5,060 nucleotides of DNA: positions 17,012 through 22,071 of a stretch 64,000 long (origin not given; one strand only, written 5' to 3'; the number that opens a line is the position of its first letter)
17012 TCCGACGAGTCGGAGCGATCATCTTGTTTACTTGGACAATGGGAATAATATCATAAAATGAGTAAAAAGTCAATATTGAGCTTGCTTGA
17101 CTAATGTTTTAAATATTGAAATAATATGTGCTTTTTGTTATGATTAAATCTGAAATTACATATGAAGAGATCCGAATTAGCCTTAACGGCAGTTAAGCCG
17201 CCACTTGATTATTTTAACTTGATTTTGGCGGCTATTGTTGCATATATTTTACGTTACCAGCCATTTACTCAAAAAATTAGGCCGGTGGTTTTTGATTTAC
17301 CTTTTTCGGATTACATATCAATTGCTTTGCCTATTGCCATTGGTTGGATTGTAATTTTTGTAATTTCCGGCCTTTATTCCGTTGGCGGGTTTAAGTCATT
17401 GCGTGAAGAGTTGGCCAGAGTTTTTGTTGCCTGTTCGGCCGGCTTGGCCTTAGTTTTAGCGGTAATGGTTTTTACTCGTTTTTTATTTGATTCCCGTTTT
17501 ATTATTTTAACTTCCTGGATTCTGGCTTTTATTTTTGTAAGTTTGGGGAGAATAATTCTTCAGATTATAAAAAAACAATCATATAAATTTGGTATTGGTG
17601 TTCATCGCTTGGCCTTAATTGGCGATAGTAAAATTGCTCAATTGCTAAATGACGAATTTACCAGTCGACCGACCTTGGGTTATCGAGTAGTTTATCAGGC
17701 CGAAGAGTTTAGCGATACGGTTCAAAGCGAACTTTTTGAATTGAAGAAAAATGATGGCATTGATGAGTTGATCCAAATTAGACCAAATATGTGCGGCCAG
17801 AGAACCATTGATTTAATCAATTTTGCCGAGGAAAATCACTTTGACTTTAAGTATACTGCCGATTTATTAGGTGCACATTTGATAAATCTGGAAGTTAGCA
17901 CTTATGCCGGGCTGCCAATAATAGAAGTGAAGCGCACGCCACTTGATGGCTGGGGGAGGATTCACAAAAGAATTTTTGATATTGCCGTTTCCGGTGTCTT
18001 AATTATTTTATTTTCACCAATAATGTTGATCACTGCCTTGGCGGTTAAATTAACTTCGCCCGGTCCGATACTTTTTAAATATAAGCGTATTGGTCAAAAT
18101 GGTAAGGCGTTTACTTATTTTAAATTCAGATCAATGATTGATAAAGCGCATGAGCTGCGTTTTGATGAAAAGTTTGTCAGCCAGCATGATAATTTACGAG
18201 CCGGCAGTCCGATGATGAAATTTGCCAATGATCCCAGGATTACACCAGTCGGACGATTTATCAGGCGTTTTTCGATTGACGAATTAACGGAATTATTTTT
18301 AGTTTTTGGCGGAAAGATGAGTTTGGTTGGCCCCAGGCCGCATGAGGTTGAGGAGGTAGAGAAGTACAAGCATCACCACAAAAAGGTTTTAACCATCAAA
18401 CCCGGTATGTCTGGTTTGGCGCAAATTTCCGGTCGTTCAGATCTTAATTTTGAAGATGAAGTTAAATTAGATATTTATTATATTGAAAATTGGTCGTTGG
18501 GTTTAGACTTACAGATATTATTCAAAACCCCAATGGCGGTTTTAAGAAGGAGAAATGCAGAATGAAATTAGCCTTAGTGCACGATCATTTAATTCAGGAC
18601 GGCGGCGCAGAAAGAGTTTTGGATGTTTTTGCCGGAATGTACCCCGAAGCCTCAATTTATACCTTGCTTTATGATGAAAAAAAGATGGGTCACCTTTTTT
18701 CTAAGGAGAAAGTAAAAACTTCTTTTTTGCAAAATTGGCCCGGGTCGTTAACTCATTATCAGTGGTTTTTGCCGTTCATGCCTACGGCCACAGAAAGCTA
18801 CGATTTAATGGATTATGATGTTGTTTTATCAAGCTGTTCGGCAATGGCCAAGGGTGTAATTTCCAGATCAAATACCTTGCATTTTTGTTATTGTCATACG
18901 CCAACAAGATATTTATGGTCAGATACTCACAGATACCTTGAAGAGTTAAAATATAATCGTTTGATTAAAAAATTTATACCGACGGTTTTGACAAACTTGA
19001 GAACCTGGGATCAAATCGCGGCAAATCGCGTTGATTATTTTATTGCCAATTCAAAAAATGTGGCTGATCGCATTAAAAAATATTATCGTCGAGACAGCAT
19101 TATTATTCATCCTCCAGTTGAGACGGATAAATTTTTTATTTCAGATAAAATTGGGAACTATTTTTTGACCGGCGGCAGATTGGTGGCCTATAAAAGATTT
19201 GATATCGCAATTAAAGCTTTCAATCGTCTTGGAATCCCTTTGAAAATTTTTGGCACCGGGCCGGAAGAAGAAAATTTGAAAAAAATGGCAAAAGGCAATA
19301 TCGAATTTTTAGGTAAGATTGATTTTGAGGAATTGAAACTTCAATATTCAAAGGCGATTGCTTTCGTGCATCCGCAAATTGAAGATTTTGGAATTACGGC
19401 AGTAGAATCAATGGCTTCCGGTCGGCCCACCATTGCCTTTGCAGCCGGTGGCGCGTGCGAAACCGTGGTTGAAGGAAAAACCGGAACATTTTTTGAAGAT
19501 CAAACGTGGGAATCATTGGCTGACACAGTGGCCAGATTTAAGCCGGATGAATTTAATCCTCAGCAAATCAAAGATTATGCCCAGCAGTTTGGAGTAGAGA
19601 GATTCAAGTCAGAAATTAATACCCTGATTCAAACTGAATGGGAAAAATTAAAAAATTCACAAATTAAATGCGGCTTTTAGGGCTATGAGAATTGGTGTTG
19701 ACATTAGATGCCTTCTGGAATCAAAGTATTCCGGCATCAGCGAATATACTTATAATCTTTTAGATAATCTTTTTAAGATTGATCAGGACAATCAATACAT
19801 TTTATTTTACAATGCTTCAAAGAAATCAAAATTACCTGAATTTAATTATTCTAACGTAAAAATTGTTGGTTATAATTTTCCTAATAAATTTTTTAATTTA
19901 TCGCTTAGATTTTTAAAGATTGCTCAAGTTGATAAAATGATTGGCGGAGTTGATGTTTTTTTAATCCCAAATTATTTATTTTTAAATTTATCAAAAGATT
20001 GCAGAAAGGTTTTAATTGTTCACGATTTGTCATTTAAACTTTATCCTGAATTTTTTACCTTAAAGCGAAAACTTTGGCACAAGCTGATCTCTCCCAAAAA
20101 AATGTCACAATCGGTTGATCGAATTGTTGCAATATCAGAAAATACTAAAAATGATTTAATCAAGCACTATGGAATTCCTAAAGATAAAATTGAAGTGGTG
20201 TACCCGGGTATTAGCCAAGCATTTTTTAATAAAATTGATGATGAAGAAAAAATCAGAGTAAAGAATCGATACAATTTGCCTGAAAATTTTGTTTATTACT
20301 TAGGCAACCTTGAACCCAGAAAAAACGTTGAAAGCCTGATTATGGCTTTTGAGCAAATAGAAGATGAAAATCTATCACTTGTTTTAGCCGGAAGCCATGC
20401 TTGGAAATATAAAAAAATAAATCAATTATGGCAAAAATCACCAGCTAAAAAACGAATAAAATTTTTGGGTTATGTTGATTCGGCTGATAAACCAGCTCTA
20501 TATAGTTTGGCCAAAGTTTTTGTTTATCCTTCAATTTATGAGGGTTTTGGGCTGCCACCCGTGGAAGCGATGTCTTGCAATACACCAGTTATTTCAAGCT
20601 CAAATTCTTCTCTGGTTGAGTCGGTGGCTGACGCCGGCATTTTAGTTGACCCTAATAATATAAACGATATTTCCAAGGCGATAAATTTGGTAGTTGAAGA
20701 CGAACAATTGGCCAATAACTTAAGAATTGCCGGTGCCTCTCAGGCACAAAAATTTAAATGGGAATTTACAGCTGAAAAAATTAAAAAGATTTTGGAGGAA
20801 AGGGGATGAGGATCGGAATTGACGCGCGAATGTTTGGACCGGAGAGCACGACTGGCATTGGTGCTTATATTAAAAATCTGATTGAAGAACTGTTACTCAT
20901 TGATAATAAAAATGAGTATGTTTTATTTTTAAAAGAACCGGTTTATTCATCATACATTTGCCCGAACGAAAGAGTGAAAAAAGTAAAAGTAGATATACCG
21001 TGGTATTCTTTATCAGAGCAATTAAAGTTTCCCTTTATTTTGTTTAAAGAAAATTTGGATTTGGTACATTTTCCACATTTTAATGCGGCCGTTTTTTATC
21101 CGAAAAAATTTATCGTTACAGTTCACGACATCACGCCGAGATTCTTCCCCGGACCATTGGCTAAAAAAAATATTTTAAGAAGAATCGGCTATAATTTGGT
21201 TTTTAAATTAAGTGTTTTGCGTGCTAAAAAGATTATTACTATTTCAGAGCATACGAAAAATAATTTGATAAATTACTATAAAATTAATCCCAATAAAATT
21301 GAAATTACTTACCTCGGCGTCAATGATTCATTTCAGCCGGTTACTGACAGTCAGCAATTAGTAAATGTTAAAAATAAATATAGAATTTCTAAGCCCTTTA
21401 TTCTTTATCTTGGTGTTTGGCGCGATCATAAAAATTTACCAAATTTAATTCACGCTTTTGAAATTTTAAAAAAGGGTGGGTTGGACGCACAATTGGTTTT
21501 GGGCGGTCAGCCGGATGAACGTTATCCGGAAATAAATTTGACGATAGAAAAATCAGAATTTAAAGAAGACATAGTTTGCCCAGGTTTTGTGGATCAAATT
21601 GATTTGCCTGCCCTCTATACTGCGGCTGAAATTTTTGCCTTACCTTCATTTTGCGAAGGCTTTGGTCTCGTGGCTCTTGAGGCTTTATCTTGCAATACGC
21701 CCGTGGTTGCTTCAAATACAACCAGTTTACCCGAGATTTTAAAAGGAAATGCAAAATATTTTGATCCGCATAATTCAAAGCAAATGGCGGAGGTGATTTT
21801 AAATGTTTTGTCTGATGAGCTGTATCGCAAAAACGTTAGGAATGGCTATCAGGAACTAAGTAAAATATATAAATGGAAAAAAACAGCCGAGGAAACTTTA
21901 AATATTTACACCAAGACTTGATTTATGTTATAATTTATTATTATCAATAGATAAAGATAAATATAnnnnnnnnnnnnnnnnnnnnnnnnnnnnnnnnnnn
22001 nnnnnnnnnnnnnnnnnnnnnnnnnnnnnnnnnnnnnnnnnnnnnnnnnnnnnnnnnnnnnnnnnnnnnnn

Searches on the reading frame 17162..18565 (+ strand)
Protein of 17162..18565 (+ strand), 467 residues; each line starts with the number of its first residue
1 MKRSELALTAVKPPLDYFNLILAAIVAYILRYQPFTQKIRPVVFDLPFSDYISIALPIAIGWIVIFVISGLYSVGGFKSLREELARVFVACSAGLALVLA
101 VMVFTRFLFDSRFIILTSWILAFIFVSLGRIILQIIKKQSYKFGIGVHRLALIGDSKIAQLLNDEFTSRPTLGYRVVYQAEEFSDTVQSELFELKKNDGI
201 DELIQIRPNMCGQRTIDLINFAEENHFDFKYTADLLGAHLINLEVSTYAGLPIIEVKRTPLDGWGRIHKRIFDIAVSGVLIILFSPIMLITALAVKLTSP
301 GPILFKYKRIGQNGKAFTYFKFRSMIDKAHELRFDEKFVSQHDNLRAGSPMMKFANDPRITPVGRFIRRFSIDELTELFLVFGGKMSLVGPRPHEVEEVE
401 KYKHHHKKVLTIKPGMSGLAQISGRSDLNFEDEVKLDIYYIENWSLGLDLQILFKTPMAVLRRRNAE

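Call 54: search_protein_families(library=pfam, proteins=[window:17162-18565:+], max_evalue=0.00001)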
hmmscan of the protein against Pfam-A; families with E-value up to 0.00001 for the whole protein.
window:17162-18565:+ (467 aa): 2 families
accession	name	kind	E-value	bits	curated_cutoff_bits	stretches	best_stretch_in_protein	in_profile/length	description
PF02397.22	Bac_transf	-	3.1e-62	209.7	27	1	269-461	1-178/179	Bacterial sugar transferase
PF13727.12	CoA_binding_3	-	1e-06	29.3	25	1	68-189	2-119/175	CoA-binding domain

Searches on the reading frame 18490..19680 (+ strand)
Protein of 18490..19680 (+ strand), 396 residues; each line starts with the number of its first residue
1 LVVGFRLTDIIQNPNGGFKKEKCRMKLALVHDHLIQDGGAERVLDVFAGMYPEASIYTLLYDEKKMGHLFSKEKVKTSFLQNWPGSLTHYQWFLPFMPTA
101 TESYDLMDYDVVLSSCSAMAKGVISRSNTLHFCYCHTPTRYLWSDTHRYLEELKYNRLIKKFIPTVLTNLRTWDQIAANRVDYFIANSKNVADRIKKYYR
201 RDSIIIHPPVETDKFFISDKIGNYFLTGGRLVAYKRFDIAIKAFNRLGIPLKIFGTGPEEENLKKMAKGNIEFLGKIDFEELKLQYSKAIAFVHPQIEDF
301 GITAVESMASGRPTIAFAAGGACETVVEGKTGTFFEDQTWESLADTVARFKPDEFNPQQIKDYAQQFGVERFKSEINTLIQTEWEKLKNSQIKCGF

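Call 54: search_protein_families(library=pfam, proteins=[window:18490-19680:+], max_evalue=0.00001)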
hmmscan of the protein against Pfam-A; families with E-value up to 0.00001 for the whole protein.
window:18490-19680:+ (396 aa): 3 families
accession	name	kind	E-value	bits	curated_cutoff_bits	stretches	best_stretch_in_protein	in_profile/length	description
PF00534.26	Glycos_transf_1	-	2.2e-27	96.1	26.4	1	222-366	15-171/172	Glycosyl transferases group 1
PF13692.12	Glyco_trans_1_4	-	6.1e-20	72.4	27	1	224-349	3-138/142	Glycosyl transferases group 1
PF13439.12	Glyco_transf_4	-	1.9e-07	31.7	28.5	1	80-214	44-170/170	Glycosyltransferase Family 4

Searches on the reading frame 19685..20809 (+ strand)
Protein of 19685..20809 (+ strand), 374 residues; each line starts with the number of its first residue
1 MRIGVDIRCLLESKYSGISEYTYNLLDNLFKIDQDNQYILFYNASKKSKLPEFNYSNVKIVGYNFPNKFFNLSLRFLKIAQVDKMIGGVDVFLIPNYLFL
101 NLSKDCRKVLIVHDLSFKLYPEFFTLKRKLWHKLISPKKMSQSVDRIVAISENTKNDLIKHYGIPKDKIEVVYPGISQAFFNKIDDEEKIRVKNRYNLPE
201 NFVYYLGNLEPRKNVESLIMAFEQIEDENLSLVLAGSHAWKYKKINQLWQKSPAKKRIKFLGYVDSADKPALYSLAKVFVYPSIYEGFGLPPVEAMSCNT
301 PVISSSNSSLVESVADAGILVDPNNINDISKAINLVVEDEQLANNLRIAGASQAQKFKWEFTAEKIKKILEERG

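Call 54: search_protein_families(library=pfam, proteins=[window:19685-20809:+], max_evalue=0.00001)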
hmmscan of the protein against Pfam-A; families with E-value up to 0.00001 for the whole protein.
window:19685-20809:+ (374 aa): 4 families
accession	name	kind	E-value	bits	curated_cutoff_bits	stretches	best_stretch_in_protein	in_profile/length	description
PF00534.26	Glycos_transf_1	-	1.2e-39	136.1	26.4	1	186-350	1-169/172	Glycosyl transferases group 1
PF13692.12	Glyco_trans_1_4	-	8.2e-28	97.9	27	1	203-339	4-142/142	Glycosyl transferases group 1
PF13439.12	Glyco_transf_4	-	2.4e-15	57.4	28.5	1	16-177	2-167/170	Glycosyltransferase Family 4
PF20706.3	GT4-conflict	-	2.5e-09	37.1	26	1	200-324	197-327/385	Family 4 Glycosyltransferase in conflict systems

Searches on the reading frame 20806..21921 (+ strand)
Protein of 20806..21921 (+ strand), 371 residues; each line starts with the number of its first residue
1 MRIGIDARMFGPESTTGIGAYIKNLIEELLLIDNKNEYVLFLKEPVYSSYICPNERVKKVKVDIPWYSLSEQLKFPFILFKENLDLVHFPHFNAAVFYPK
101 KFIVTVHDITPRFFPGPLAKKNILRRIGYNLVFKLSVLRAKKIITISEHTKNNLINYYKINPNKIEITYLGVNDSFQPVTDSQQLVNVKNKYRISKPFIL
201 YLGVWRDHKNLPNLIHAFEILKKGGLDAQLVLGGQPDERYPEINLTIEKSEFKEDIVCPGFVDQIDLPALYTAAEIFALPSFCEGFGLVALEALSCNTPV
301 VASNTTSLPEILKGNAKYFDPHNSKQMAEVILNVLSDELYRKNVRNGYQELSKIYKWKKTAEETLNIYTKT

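Call 54: search_protein_families(library=pfam, proteins=[window:20806-21921:+], max_evalue=0.00001)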
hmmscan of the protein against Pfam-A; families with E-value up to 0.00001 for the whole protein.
window:20806-21921:+ (371 aa): 4 families
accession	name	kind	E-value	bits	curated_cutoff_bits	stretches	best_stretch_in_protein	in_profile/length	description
PF00534.26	Glycos_transf_1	-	5.7e-31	107.8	26.4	1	195-346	14-167/172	Glycosyl transferases group 1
PF13692.12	Glyco_trans_1_4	-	9e-24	84.8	27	1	197-337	2-142/142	Glycosyl transferases group 1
PF13439.12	Glyco_transf_4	-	4e-13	50.2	28.5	1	60-175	49-169/170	Glycosyltransferase Family 4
PF20706.3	GT4-conflict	-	2.3e-11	43.8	26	1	178-323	179-328/385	Family 4 Glycosyltransferase in conflict systems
